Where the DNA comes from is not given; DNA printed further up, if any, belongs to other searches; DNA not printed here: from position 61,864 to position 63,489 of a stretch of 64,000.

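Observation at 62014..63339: Cell-wall amidase (Amidase_3) fused to a T9SS C-terminal sorting domain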

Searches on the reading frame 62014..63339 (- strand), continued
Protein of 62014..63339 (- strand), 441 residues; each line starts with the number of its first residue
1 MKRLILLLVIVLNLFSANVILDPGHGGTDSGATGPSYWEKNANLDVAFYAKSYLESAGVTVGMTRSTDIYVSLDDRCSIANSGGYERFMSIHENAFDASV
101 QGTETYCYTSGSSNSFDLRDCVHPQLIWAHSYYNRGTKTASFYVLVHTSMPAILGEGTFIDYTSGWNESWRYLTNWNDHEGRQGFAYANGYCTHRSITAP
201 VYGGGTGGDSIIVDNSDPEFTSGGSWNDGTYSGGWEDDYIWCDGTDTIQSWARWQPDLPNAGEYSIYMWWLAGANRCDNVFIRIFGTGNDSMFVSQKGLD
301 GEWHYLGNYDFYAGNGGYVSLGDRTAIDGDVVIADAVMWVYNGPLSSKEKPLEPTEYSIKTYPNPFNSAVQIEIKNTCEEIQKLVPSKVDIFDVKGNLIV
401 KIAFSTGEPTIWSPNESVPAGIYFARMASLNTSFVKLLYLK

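Call 74: search_protein_families(library=pfam, proteins=[P0187, P0188, P0189, P0194, P0199, P0191, P0209, P0217], max_evalue=0.0001)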
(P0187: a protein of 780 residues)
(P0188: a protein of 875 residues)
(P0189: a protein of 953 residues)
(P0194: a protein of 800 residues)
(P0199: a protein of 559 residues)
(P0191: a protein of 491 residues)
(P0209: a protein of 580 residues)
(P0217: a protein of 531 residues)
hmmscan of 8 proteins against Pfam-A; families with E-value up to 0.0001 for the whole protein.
P0187 (780 aa): 2 families
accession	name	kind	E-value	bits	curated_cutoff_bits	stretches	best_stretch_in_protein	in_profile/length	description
PF25275.1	Golvesin_C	-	4.1e-13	50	31.6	1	573-677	23-127/132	Golvesin C-terminal domain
PF18962.6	Por_Secre_tail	-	4.5e-08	33.7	27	1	703-777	4-75/75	Secretion system C-terminal sorting domain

P0188 (875 aa): 7 families
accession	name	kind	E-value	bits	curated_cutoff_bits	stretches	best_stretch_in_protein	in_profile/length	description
PF03422.21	CBM_6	-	1.3e-20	74.4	28.9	1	711-817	10-124/125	Carbohydrate binding module (family 6)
PF13529.12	Peptidase_C39_2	-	1e-13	52.5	24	1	346-507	2-143/143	Peptidase_C39 like family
PF18099.7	CBM_35_2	-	1.4e-10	41.6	23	1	711-814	4-110/112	Carbohydrate binding module (family 35)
PF07676.18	PD40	-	1.1e-06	28.9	20.9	0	201-217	13-29/38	WD40-like Beta Propeller Repeat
PF25174.1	Beta-prop_THOC3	-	1.5e-05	24.6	305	1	154-225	87-158/272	THOC3 beta-propeller domain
PF24108.1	DUF7383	-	7.5e-05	23.4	27.9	0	759-807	61-107/123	Family of unknown function (DUF7383)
PF16158.11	N_BRCA1_IG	-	8.1e-05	23.6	28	0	573-657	13-96/108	Ig-like domain from next to BRCA1 gene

P0189 (953 aa): 7 families
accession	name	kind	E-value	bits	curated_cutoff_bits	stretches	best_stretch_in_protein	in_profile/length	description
PF18911.6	PKD_4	-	3.2e-23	82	27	2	799-863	19-85/85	PKD domain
PF00801.26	PKD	-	2.1e-16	60.1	23.5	2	703-760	5-64/80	PKD domain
PF25275.1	Golvesin_C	-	3e-16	60.1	31.6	1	586-692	27-129/132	Golvesin C-terminal domain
PF18962.6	Por_Secre_tail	-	5.3e-12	46.3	27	1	875-950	2-74/75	Secretion system C-terminal sorting domain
PF13529.12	Peptidase_C39_2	-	1e-10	42.8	24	1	340-498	1-143/143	Peptidase_C39 like family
PF07676.18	PD40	-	8.6e-09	35.6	20.9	0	176-208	3-37/38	WD40-like Beta Propeller Repeat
PF13860.13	FlgD_ig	-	6.1e-06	26.6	27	1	883-940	12-75/79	FlgD Ig-like domain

P0194 (800 aa): 4 families
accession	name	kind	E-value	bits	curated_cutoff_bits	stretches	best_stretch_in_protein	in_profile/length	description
PF25275.1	Golvesin_C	-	2.4e-15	57.2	31.6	1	587-696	17-129/132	Golvesin C-terminal domain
PF13529.12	Peptidase_C39_2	-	8.4e-10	39.8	24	1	355-508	2-143/143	Peptidase_C39 like family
PF18962.6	Por_Secre_tail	-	1.7e-09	38.2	27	1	722-798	2-75/75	Secretion system C-terminal sorting domain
PF07676.18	PD40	-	6.9e-06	26.3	20.9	0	228-250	5-27/38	WD40-like Beta Propeller Repeat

P0199 (559 aa): 3 families
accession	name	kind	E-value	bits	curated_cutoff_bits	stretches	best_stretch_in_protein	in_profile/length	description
PF13529.12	Peptidase_C39_2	-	5.9e-12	46.8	24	1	357-518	2-143/143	Peptidase_C39 like family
PF07676.18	PD40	-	3.6e-10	40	20.9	0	230-247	12-29/38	WD40-like Beta Propeller Repeat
PF25174.1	Beta-prop_THOC3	-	4.9e-10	39.3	305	1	154-223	94-163/272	THOC3 beta-propeller domain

P0191 (491 aa): 4 families
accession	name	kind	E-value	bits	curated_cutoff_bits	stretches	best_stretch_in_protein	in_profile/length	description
PF07676.18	PD40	-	3.9e-19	68.5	20.9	0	308-331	9-33/38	WD40-like Beta Propeller Repeat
PF25174.1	Beta-prop_THOC3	-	5.1e-13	49.1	305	0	178-249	88-159/272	THOC3 beta-propeller domain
PF00930.27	DPPIV_N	-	6.2e-08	32.2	22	0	265-337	1-70/354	Dipeptidyl peptidase IV (DPP IV) N-terminal region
PF24797.1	Beta-prop_WDR35_TULP_N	-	2.9e-06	27.1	80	0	187-250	124-187/332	WDR35/TULP4 N-terminal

P0209 (580 aa): 3 families
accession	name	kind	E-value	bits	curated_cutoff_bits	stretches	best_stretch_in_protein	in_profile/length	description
PF13529.12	Peptidase_C39_2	-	2.2e-09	38.4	24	1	345-496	1-143/143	Peptidase_C39 like family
PF07676.18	PD40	-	2.2e-07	31.1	20.9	0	231-248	11-28/38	WD40-like Beta Propeller Repeat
PF25174.1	Beta-prop_THOC3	-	8.3e-05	22.1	305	0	158-223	96-161/272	THOC3 beta-propeller domain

P0217 (531 aa): 3 families
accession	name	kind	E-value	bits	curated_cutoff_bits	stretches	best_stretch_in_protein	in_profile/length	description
PF07676.18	PD40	-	1.1e-08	35.2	20.9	0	186-211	2-27/38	WD40-like Beta Propeller Repeat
PF13529.12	Peptidase_C39_2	-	9e-08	33.2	24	1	350-512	1-143/143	Peptidase_C39 like family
PF25174.1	Beta-prop_THOC3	-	5.1e-06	26.1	305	1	159-226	96-163/272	THOC3 beta-propeller domain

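Call 76: search_protein_families(library=pfam, alignment_id=A5, max_evalue=0.0001)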
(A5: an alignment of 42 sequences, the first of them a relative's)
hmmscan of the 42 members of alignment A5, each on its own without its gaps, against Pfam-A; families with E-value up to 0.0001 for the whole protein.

A. member 1, P0187 (780 aa): 2 families
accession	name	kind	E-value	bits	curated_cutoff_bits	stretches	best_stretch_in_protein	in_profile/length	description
PF25275.1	Golvesin_C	-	4.1e-13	50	31.6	1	573-677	23-127/132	Golvesin C-terminal domain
PF18962.6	Por_Secre_tail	-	4.5e-08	33.7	27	1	703-777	4-75/75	Secretion system C-terminal sorting domain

B. families by the number of members that match (of 42 scanned): 29 families (the first 25 are shown)
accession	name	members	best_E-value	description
PF13529.12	Peptidase_C39_2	31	1e-13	Peptidase_C39 like family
PF25275.1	Golvesin_C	28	5e-28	Golvesin C-terminal domain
PF07676.18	PD40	28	1.4e-16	WD40-like Beta Propeller Repeat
PF18962.6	Por_Secre_tail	26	5e-15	Secretion system C-terminal sorting domain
PF25174.1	Beta-prop_THOC3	17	4.9e-10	THOC3 beta-propeller domain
PF18911.6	PKD_4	7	2e-43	PKD domain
PF00801.26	PKD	7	2.1e-33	PKD domain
PF13860.13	FlgD_ig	6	6e-11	FlgD Ig-like domain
PF13205.12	Big_5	5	1.9e-43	Bacterial Ig-like domain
PF00930.27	DPPIV_N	4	1.9e-06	Dipeptidyl peptidase IV (DPP IV) N-terminal region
PF19408.5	PKD_6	2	4e-83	PKD-like domain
PF03422.21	CBM_6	2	1.3e-20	Carbohydrate binding module (family 6)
PF18099.7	CBM_35_2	2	6e-14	Carbohydrate binding module (family 35)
PF13573.12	SprB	2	1.9e-13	SprB repeat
PF00431.26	CUB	2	1.6e-09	CUB domain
PF01520.23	Amidase_3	1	2.9e-14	N-acetylmuramoyl-L-alanine amidase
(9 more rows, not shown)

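Call 78: search_protein_families(library=ncbifam, proteins=[P0293, P0194, P0189, P0199], max_evalue=0.01)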
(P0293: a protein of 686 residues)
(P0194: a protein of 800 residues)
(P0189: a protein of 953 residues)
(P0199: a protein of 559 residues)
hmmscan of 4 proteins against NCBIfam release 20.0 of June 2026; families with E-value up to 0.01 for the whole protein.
P0293 (686 aa): 3 families
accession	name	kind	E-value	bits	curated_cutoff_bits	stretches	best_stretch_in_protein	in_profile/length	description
NF052345.1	S_layer_anammox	exception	7e-08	30.3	1400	1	494-591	1308-1409/1596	Kustd1514 family S-layer glycoprotein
TIGR02883.1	spore_cwlD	equivalog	6.6e-05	23.1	221.55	1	356-443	68-160/189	N-acetylmuramoyl-L-alanine amidase CwlD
TIGR02800.1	propeller_TolB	equivalog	0.0011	18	343.15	1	151-259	238-344/418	Tol-Pal system beta propeller repeat protein TolB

P0194 (800 aa): 4 families
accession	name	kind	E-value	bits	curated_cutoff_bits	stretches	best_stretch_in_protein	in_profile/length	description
TIGR04183.1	Por_Secre_tail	domain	6.8e-10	38.8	23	1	722-798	2-71/72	T9SS type A sorting domain-containing protein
NF038113.1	T9SSA_dep_M36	equivalog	0.00014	20.2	885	1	720-798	794-868/869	T9SS-dependent M36 family metallopeptidase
NF052323.1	T9SSA_dep_M6i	equivalog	0.00063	17.8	600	1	721-784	960-1023/1043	T9SS-dependent M6-like inactivated metalloprotease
TIGR02800.1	propeller_TolB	equivalog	0.0027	16.7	343.15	1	196-281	192-279/418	Tol-Pal system beta propeller repeat protein TolB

P0189 (953 aa): 6 families
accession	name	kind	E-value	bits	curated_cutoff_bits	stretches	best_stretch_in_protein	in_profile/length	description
TIGR04183.1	Por_Secre_tail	domain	4.9e-14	52.1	23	1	875-950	2-70/72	T9SS type A sorting domain-containing protein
TIGR02800.1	propeller_TolB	equivalog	3.2e-11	42.8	343.15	1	155-286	162-296/418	Tol-Pal system beta propeller repeat protein TolB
NF002183.0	PRK01029.1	equivalog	2.9e-10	39.8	405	2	148-242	288-394/429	Tol-Pal system protein TolB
NF052323.1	T9SSA_dep_M6i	equivalog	4.4e-08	31.5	600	1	873-947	959-1032/1043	T9SS-dependent M6-like inactivated metalloprotease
TIGR00864.1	PCC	subfamily_domain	3.4e-05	20.4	1861.4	1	728-836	1426-1531/2700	polycystin cation channel protein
NF033523.0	lasso_peptidase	equivalog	0.0018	17.1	400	0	135-200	81-150/638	Atxe2 family lasso peptide isopeptidase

P0199 (559 aa): 5 families
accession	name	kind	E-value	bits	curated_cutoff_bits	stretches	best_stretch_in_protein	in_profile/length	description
TIGR02800.1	propeller_TolB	equivalog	1.9e-16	60.1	343.15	2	157-299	199-345/418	Tol-Pal system beta propeller repeat protein TolB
NF053518.1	DipepPtdsDpp5Prph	equivalog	1e-07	30.9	900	0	230-295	251-318/655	dipeptidyl-peptidase Dpp5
NF033523.0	lasso_peptidase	equivalog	8.4e-06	24.8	400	0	157-211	96-153/638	Atxe2 family lasso peptide isopeptidase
NF045725.1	TmcD_fam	equivalog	0.00077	18.5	440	0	155-241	311-395/412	electron transfer complex subunit TmcD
NF058648.1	ECF_sub_HI1622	equivalog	0.0017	18.4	100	1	30-83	46-100/180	NikL family nickel/cobalt ECF transporter subunit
